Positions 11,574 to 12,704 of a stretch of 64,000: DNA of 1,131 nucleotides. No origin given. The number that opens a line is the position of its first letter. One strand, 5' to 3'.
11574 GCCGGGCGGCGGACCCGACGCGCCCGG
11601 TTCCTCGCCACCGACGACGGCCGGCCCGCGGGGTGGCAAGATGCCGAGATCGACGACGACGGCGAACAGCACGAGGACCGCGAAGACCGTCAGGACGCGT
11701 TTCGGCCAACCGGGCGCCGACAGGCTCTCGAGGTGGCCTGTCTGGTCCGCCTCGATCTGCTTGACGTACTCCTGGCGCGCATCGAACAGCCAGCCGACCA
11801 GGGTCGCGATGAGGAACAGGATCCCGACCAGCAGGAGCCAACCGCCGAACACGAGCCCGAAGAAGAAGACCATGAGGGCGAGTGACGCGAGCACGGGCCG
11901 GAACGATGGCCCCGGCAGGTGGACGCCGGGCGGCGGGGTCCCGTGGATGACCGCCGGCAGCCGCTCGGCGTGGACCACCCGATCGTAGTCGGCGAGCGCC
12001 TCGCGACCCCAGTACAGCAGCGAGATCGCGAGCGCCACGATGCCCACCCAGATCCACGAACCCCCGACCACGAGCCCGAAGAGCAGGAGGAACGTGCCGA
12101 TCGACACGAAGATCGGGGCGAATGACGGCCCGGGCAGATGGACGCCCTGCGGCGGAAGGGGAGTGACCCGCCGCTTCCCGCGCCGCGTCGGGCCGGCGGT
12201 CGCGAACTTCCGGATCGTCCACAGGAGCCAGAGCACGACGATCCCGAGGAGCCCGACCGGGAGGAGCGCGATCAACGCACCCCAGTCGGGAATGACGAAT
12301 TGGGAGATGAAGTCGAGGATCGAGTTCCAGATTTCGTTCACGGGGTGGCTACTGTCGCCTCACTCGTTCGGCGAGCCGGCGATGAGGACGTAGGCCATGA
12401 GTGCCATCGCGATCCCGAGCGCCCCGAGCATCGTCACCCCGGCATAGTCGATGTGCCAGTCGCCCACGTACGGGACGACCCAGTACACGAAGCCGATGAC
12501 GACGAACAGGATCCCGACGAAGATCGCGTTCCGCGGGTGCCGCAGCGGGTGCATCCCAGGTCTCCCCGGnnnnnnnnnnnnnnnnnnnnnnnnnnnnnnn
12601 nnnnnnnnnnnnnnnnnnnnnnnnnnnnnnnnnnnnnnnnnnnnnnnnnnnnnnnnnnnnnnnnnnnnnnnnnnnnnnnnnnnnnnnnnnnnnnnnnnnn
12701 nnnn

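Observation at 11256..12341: Membrane-anchored cupredoxin whose N-terminus is an internal tandem duplication of an HLPGPSF two-helix module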

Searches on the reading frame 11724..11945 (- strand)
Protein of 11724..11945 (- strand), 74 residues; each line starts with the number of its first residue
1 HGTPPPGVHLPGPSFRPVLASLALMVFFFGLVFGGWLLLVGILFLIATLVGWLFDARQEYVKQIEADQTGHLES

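Call 19: search_solved_structures(query=A2, max_evalue=10, show_alignments=5)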
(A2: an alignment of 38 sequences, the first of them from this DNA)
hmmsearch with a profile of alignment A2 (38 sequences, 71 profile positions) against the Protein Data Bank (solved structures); distinct sequences matched with E-value up to 10: 21.
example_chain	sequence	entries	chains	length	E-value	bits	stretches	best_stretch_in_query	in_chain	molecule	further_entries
1m56_C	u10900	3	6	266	5.4e-05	26.2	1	9-59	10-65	CYTOCHROME C OXIDASE | Cytochrome c oxidase polypeptide III (Cytochrome AA3 subunit 3)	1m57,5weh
7o37_c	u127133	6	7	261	0.00016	24.7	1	9-59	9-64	Cytochrome c oxidase subunit 3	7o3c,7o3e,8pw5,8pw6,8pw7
2yev_A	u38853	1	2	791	0.0041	20.2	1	2-68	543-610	CYTOCHROME C OXIDASE POLYPEPTIDE I+III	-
6koc_A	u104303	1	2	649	0.0054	19.8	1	7-50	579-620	AA3-600 quinol oxidase subunit I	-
6kob_A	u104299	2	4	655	0.0055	19.8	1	7-50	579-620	AA3-600 quinol oxidase subunit I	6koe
5j4z_BC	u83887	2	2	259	0.033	17.3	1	9-59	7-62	Cytochrome c oxidase subunit 3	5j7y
1occ_C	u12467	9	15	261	0.067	16.3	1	9-59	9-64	CYTOCHROME C OXIDASE | Cytochrome c oxidase subunit 3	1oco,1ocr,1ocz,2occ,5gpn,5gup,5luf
1v54_C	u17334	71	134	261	0.067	16.3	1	9-59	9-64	Cytochrome c oxidase polypeptide III | Cytochrome c oxidase subunit 3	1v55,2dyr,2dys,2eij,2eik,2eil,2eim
5xdx_C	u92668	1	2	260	0.069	16.3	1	9-59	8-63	Cytochrome c oxidase subunit 3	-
5b1b_C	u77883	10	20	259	0.079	16.1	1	9-59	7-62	Cytochrome c oxidase subunit 3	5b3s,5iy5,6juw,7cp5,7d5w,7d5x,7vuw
9w2z_C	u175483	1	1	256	0.085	16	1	9-59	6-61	Cytochrome c oxidase subunit 3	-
8d4t_P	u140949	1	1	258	0.086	16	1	9-59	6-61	Cytochrome c oxidase subunit 3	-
6m31_A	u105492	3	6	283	0.13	15.3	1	19-68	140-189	Digeranylgeranylglyceryl phosphate synthase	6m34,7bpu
5z62_C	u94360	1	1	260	0.19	14.8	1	9-59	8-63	Cytochrome c oxidase subunit 3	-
9i6f_C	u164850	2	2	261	0.2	14.8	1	9-59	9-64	Cytochrome c oxidase subunit 3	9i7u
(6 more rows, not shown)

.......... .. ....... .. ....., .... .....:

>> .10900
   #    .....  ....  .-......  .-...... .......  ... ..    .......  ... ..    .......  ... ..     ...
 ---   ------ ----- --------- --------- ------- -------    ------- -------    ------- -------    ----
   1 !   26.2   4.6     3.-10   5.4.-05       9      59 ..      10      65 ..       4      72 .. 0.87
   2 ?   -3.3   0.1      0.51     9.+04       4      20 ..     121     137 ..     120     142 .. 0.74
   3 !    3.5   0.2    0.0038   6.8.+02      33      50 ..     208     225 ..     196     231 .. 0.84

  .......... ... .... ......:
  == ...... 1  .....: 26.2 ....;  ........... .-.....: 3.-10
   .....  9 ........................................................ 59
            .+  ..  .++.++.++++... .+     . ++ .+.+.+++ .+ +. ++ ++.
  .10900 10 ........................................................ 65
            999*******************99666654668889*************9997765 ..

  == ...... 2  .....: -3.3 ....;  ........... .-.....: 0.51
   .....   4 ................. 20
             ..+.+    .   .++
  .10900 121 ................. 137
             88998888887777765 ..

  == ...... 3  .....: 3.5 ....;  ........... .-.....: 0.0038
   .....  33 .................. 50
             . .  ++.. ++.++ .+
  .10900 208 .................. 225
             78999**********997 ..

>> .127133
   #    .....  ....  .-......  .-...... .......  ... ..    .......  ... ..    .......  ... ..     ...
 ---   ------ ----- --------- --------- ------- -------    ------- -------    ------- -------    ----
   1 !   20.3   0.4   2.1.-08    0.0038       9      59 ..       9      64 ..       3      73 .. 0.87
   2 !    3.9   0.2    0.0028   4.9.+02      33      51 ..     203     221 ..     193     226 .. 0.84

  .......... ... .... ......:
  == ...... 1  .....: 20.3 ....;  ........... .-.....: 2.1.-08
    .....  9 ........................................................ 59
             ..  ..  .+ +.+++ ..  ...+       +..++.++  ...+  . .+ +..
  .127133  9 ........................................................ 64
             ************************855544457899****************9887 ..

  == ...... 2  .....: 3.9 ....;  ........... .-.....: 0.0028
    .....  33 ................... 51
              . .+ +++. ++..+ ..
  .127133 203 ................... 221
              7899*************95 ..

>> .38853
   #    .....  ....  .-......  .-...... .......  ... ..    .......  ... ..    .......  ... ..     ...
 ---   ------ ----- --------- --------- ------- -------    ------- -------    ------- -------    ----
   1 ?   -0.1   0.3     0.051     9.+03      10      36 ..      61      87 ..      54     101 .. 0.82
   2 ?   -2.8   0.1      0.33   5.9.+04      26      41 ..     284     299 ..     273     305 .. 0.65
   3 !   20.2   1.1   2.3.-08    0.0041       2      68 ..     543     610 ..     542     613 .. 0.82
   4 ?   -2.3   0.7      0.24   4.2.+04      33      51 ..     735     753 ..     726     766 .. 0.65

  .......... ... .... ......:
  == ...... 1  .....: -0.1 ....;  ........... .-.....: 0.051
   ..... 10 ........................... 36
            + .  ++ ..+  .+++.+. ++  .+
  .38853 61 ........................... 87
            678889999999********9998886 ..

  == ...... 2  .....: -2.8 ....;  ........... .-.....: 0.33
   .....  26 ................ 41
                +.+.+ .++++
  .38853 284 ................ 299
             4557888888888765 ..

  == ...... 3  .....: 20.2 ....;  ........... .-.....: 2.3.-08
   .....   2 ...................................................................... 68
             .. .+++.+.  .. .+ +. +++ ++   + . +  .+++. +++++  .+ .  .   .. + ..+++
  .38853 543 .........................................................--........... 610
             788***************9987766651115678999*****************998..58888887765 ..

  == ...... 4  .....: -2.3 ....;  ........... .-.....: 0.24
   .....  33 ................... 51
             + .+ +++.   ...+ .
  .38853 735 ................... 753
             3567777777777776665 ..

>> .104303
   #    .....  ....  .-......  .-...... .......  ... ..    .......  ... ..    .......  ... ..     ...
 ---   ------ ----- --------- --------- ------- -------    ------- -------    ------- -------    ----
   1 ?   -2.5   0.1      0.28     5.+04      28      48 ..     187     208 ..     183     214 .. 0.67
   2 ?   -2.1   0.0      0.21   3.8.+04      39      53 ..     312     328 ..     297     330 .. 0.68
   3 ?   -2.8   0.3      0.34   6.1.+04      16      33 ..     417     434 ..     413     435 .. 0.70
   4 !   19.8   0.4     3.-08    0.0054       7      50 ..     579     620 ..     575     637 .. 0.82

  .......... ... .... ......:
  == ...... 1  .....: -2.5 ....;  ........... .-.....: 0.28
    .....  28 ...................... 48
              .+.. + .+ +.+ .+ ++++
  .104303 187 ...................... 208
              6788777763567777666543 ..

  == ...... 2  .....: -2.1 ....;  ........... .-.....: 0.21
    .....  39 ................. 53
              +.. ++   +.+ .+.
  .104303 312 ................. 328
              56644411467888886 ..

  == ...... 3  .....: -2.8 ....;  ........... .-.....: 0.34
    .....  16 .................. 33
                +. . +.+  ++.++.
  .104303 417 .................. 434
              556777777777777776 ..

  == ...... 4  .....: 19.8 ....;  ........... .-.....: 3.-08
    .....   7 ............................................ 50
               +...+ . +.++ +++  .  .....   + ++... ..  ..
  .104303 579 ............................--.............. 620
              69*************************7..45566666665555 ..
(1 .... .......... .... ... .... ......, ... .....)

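Call 60: search_protein_families(library=pfam, alignment_id=A2, max_evalue=0.1)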
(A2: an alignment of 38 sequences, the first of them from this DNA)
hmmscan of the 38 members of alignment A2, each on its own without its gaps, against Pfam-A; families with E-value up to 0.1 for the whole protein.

A. member 1, seq(74 aa): 1 family
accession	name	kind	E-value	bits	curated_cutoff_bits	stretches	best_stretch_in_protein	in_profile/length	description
PF12270.13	Cyt_c_ox_IV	-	4.9e-08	33.6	26.9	1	13-55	83-125/132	Cytochrome c oxidase subunit IV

B. families by the number of members that match (of 38 scanned): 11 families
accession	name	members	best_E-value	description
PF12270.13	Cyt_c_ox_IV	25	7.6e-10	Cytochrome c oxidase subunit IV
PF19744.4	DUF6232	17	0.0023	Family of unknown function (DUF6232)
PF10746.14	Phage_holin_2_2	6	0.028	Phage holin T7 family, holin superfamily II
PF24396.1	DUF7541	3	0.0086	Family of unknown function (DUF7541)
PF06738.18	ThrE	2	0.01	Putative threonine/serine exporter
PF01277.22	Oleosin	2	0.019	Oleosin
PF13796.11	Sensor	1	0.025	Putative sensor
PF07219.19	HemY_N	1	0.042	HemY protein N-terminus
PF05101.18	VirB3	1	0.048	Type IV secretory pathway, VirB3-like protein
PF09815.14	XK-related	1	0.049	XK-related protein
PF20444.3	DUF6703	1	0.062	Family of unknown function (DUF6703)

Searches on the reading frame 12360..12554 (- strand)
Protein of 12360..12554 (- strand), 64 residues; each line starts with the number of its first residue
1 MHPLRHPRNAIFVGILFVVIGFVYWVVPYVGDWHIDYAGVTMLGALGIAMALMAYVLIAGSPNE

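Call 4: search_protein_families(library=ncbifam, proteins=[window:12360-12554:-], max_evalue=1)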
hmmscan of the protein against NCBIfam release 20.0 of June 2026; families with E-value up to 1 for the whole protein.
window:12360-12554:- (64 aa): 3 families
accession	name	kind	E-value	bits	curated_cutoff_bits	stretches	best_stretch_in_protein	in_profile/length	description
NF001957.0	PRK00733.3-2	equivalog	0.08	11.4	945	1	11-59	358-405/651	sodium-translocating pyrophosphatase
NF001961.0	PRK00733.3-6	equivalog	0.09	11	926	1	13-59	378-423/671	sodium-translocating pyrophosphatase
NF058603.1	SCO2097_fam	equivalog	0.29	11.5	110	1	6-60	37-84/129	SCO2097 family morphological protein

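Call 6: search_protein_families(library=pfam, proteins=[window:12360-12554:-], max_evalue=1)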
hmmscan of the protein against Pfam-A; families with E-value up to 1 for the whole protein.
window:12360-12554:- (64 aa): 5 families
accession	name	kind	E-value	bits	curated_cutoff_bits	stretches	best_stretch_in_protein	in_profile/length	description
PF24838.2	8xMP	-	0.081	13.2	30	1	4-61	17-73/136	Octameric membrane protein family (8xMP)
PF23494.1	bPH_10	-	0.096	12.5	27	1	8-59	8-60/151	YqeB-like bacterial PH domain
PF25266.1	DUF7865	-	0.21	12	27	1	11-34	60-83/132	Domain of unknown function (DUF7865)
PF11239.13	DUF3040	-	0.82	10.4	24.7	1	5-55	39-82/84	Protein of unknown function (DUF3040)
PF23933.1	DUF7269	-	0.84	10.1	29.1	1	13-54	1-43/162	Family of unknown function (DUF7269)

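Call 37: search_protein_families(library=pfam, alignment_id=A3, max_evalue=1)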
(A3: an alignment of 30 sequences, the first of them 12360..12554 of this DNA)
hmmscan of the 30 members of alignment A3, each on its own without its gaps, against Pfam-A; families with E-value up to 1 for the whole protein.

A. member 1, window:12360-12554:- (64 aa): 5 families
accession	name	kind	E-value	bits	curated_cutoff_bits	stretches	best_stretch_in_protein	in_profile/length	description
PF24838.2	8xMP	-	0.081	13.2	30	1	4-61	17-73/136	Octameric membrane protein family (8xMP)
PF23494.1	bPH_10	-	0.096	12.5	27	1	8-59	8-60/151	YqeB-like bacterial PH domain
PF25266.1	DUF7865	-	0.21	12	27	1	11-34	60-83/132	Domain of unknown function (DUF7865)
PF11239.13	DUF3040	-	0.82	10.4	24.7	1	5-55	39-82/84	Protein of unknown function (DUF3040)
PF23933.1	DUF7269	-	0.84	10.1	29.1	1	13-54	1-43/162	Family of unknown function (DUF7269)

B. families by the number of members that match (of 30 scanned): 41 families (the first 25 are shown)
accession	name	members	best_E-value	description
PF24838.2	8xMP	8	0.0014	Octameric membrane protein family (8xMP)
PF24709.1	DUF7670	3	0.012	Domain of unknown function (DUF7670)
PF04178.18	Got1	2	0.011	Got1/Sft2-like family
PF14340.12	DUF4395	2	0.019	Domain of unknown function (DUF4395)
PF10777.14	YlaC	2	0.099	Inner membrane protein YlaC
PF00335.26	Tetraspanin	2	0.22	Tetraspanin family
PF06570.16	DUF1129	2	0.41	Protein of unknown function (DUF1129)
PF11460.13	DUF3007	2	0.61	Protein of unknown function (DUF3007)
PF14012.11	DUF4229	1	0.0023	Protein of unknown function (DUF4229)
PF03595.22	SLAC1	1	0.0083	Voltage-dependent anion channel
PF10745.14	DUF2530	1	0.016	Protein of unknown function (DUF2530)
PF19870.4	DUF6343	1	0.022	Family of unknown function (DUF6343)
PF06197.19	DUF998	1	0.028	Protein of unknown function (DUF998)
PF10943.13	DUF2632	1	0.034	Protein of unknown function (DUF2632)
PF20535.3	DUF6750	1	0.039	Family of unknown function (DUF6750)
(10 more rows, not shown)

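Call 38: search_solved_structures(query=A3, max_evalue=10, show_alignments=4)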
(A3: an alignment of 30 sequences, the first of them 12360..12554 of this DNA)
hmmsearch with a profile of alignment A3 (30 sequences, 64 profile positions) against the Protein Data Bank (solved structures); distinct sequences matched with E-value up to 10: 2.
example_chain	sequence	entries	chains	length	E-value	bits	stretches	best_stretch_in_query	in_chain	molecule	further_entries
3din_C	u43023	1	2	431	0.047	16.8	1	9-52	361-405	Preprotein translocase subunit SecY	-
8hcr_H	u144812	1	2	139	0.097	15.8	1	7-50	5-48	Cytochrome c oxidase polypeptide 4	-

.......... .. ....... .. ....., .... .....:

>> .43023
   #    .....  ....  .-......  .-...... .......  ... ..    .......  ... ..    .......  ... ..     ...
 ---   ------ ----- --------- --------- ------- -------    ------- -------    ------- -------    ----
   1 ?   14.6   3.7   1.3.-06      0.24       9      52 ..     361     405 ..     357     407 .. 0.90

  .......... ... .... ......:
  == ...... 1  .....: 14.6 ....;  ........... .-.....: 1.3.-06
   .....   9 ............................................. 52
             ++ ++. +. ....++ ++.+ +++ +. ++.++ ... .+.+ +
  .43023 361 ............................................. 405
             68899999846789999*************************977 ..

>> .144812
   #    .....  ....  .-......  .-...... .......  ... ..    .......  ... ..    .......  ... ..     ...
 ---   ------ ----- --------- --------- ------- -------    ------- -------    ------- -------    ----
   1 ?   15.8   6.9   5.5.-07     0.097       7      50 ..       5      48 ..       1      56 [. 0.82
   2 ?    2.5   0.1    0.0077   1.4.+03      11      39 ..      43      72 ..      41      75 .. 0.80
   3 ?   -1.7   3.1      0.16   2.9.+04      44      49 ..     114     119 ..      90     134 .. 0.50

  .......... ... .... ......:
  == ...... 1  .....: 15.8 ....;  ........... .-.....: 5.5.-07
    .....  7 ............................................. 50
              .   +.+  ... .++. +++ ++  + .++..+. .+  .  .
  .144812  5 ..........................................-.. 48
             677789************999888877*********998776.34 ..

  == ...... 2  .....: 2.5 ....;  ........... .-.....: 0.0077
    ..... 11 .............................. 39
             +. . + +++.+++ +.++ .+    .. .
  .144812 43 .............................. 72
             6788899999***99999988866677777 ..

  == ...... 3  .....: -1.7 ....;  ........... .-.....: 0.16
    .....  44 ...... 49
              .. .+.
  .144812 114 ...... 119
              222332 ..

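Call 40: find_homologous_proteins(query=A3, max_evalue=0.01)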
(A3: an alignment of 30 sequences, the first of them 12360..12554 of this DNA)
Query A3 (30 sequences) (64 aa, profile of the alignment): 2606 proteins with E <= 0.01 among 6410 candidates; the best 120 are listed.
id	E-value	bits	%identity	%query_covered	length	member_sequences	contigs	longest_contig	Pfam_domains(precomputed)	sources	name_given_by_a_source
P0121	3.6e-31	125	100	100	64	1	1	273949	-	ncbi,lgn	-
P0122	3.9e-31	124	81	100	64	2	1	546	-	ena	-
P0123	4.2e-31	124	97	100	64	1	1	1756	-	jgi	jgi:uncharacterized membrane protein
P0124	4.2e-31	124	95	100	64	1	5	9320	-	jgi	jgi:uncharacterized membrane protein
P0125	6.3e-31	124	86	100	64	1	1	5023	-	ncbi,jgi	jgi:hypothetical protein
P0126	9.8e-31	123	78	100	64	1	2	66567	-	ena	-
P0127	1.1e-30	123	89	100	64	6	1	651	-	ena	-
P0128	1.4e-30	123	92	100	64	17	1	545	-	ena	-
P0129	1.4e-30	123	95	100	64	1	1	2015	-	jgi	jgi:uncharacterized membrane protein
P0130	1.5e-30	123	70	100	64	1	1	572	-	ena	-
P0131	1.6e-30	123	77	100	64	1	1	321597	-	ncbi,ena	-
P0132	1.6e-30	123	75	100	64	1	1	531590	-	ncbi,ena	-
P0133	1.6e-30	122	91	100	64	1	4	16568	-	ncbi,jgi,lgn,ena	ncbi:MAG: hypothetical protein WEF51_05825 [Chloroflexota bacterium]|jgi:hypothetical protein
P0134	1.7e-30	122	77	100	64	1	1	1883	-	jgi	jgi:hypothetical protein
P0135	1.8e-30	122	88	100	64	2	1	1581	-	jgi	jgi:hypothetical protein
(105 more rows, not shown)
